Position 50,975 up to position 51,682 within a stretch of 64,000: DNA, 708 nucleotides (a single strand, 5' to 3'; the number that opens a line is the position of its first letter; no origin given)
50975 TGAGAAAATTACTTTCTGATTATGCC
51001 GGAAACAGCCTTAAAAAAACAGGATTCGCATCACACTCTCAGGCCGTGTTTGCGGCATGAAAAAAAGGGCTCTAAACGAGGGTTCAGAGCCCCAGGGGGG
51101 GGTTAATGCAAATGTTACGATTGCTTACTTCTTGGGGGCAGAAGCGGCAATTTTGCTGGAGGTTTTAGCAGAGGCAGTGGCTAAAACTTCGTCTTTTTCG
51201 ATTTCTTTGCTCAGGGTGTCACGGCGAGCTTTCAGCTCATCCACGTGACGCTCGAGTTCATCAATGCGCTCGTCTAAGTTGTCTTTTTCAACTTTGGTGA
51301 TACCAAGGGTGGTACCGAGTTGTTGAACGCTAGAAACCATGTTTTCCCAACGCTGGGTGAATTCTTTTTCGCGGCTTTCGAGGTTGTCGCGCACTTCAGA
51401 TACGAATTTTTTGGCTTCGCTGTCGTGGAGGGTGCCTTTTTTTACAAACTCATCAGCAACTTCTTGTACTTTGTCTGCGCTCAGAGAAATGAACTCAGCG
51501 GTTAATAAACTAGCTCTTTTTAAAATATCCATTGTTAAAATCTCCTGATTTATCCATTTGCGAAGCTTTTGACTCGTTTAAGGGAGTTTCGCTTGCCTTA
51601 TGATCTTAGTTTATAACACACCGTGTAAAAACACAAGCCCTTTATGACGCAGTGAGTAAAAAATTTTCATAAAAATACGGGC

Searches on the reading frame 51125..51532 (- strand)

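Call 30: search_protein_families(library=pfam, proteins=[window:51125-51532:-], max_evalue=0.001)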
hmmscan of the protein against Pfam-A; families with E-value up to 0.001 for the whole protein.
window:51125-51532:- (135 aa): 9 families
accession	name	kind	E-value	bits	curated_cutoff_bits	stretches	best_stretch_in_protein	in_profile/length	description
PF05565.16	Sipho_Gp157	-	2.7e-05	24.7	28.6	1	38-116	19-96/162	Siphovirus Gp157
PF10473.14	CENP-F_leu_zip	-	0.0001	22.9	34.5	1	20-127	20-125/140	Leucine-rich repeats of kinetochore protein Cenp-F/LEK1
PF09824.15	ArsR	-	0.0002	21.5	28.6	1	58-129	78-149/159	ArsR transcriptional regulator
PF07926.17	TPR_MLP1_2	-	0.0003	21.2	36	1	20-112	36-127/129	TPR/MLP1/MLP2-like protein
PF04899.17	MbeD_MobD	-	0.00039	20.9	21.6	1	50-108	11-69/70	MbeD/MobD like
PF10368.14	YkyA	-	0.00044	20.5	28.8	1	21-110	33-123/186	Putative cell-wall binding lipoprotein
PF00038.26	Filament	-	0.00054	20.1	40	1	46-120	182-256/313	Intermediate filament protein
PF16454.10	PI3K_P85_iSH2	-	0.00055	20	31.5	1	28-115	63-150/161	Phosphatidylinositol 3-kinase regulatory subunit P85 inter-SH2 domain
PF15905.10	HMMR_N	-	0.00092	19.2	30.1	1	10-118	121-236/330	Hyaluronan mediated motility receptor N-terminal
